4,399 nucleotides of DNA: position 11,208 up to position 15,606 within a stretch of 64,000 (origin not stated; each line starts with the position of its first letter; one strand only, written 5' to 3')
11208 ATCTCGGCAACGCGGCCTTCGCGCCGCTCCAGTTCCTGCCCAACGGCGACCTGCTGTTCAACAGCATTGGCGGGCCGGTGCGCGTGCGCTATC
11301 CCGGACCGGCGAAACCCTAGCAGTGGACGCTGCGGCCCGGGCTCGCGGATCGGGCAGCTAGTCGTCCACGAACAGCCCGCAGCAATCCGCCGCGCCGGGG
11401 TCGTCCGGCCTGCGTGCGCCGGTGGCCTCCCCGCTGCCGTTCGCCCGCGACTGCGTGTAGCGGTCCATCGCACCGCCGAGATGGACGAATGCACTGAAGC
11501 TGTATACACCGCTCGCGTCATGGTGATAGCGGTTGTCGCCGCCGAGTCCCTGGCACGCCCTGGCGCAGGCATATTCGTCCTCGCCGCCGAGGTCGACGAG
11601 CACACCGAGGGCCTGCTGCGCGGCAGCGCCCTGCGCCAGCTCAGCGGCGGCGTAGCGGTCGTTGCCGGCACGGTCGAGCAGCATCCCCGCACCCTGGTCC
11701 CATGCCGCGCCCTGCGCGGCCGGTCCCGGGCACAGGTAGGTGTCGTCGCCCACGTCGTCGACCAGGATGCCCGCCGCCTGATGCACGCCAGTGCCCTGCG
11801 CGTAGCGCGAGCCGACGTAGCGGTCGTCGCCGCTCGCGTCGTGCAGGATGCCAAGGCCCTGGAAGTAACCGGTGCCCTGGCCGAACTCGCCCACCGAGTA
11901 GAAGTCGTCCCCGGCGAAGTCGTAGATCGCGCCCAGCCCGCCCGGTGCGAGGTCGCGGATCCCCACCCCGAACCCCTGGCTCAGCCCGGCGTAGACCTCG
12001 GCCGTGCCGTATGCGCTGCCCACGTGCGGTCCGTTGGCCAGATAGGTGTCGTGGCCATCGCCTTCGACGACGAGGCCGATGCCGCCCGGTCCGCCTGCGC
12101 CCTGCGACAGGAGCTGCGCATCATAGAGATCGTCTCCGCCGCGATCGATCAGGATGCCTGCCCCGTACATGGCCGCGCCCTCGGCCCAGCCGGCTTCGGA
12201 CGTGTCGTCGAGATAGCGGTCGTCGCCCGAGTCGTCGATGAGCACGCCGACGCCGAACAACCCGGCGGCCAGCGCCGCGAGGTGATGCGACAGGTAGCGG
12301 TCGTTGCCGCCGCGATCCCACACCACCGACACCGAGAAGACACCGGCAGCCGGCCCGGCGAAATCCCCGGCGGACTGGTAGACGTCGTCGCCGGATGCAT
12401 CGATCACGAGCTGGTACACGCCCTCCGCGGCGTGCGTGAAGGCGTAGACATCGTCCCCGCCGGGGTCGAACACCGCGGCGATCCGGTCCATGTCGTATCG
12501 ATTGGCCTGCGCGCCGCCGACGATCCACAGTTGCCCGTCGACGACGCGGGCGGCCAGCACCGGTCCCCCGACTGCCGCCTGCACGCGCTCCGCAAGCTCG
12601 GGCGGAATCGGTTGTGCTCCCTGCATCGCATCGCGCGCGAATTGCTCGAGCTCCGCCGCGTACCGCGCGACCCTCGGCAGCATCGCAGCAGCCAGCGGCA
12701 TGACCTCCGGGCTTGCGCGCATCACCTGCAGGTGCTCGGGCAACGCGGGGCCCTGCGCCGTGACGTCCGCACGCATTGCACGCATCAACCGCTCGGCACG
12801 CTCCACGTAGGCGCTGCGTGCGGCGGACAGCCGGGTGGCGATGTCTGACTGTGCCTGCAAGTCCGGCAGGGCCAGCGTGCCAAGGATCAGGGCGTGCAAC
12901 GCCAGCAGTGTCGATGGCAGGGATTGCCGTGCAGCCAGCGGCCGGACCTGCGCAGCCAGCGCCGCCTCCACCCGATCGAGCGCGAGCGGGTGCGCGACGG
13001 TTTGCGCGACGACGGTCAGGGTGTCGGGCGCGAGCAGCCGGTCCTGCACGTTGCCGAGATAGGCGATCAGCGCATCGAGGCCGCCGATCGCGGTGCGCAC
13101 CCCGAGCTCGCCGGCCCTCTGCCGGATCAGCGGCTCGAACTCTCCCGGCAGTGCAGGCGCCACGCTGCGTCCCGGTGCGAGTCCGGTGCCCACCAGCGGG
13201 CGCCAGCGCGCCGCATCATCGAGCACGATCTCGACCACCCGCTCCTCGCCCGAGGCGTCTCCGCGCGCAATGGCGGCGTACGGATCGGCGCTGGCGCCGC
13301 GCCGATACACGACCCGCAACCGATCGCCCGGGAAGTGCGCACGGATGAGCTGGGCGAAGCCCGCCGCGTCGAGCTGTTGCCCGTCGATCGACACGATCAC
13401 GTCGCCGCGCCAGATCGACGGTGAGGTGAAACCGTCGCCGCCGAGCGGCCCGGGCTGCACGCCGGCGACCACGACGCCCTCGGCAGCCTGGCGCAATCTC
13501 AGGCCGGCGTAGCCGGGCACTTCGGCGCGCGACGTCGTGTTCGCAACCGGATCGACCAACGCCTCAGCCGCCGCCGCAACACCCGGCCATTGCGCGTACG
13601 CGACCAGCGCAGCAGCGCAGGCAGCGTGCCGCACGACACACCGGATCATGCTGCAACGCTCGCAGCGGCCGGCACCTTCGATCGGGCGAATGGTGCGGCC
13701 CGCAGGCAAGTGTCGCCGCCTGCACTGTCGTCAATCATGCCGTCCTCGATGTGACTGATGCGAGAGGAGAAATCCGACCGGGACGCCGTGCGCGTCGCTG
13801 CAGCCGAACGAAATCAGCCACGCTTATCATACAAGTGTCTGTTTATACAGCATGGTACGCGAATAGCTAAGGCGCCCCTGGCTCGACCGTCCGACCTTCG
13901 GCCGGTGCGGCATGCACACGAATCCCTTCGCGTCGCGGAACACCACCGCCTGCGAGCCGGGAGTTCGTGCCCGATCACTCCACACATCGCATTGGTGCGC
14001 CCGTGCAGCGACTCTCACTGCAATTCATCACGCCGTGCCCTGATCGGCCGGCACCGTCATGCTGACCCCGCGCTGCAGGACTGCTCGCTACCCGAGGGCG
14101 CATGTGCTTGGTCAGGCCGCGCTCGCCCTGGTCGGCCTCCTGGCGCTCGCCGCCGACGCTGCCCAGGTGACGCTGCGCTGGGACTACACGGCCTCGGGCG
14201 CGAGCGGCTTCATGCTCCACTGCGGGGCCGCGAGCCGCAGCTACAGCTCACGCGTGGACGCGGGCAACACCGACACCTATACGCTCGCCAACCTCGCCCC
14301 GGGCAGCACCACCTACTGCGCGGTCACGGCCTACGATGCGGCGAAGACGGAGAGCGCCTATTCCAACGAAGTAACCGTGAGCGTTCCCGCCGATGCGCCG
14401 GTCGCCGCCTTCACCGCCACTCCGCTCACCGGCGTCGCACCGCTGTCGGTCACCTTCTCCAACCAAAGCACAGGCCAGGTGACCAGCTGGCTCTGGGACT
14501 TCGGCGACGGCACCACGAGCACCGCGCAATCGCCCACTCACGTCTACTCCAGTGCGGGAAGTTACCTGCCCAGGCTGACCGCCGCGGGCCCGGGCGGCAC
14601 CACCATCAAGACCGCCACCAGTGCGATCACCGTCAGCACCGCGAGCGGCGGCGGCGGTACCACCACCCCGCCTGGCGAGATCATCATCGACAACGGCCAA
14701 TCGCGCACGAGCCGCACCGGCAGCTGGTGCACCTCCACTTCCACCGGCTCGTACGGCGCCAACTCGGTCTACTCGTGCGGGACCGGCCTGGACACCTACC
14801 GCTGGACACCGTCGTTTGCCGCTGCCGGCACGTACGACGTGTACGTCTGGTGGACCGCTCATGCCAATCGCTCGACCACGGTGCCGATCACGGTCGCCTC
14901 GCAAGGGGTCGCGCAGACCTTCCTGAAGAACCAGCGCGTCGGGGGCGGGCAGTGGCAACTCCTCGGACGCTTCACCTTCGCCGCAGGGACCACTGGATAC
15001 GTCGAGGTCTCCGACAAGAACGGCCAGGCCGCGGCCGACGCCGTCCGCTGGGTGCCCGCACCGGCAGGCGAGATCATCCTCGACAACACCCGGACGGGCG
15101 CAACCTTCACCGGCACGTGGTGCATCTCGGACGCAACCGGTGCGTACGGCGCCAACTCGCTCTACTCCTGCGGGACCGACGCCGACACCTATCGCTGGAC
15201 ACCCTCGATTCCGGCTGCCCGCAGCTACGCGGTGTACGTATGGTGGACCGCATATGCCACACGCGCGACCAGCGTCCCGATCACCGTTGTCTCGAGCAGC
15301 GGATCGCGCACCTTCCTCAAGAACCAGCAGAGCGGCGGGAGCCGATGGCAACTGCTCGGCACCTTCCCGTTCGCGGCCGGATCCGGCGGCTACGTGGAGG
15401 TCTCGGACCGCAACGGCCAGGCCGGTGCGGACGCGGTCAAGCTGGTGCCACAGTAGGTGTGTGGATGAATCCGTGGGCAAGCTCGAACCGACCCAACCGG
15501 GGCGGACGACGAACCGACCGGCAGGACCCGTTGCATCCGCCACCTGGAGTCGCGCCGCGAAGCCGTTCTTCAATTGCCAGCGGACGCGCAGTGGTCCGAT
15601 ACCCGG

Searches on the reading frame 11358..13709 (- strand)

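Call 57: search_protein_families(library=pfam, proteins=[window:11358-13709:-], max_evalue=0.001)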
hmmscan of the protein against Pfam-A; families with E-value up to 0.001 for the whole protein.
window:11358-13709:- (783 aa): 1 family
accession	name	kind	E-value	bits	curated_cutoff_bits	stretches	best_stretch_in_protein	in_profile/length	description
PF13180.12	PDZ_2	-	1.6e-05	25.5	27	1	68-139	3-71/80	PDZ domain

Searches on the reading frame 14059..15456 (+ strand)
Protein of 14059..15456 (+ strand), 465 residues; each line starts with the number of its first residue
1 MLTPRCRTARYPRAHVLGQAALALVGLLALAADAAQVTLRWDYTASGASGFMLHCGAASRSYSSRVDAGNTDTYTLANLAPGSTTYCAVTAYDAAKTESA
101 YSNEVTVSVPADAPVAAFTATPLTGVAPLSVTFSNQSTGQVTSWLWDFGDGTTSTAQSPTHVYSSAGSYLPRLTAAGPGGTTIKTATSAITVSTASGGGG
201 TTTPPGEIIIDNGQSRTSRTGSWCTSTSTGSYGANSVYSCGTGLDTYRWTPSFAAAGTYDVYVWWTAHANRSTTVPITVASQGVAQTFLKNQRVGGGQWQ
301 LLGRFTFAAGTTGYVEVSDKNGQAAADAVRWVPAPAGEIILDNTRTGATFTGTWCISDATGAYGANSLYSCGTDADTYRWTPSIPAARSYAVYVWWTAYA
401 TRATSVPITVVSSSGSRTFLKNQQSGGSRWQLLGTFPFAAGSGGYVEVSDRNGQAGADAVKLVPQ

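Call 65: search_protein_families(library=pfam, proteins=[window:14059-15456:+], max_evalue=0.001)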
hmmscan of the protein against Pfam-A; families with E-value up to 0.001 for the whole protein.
window:14059-15456:+ (465 aa): 3 families
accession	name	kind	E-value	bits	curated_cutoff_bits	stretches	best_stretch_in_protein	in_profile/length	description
PF25275.1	Golvesin_C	-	8.1e-55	184.9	31.6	2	339-463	1-131/132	Golvesin C-terminal domain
PF18911.6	PKD_4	-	5.1e-16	58.9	27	1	113-192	3-85/85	PKD domain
PF00801.26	PKD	-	3.1e-12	46.7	23.5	1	118-182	4-72/80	PKD domain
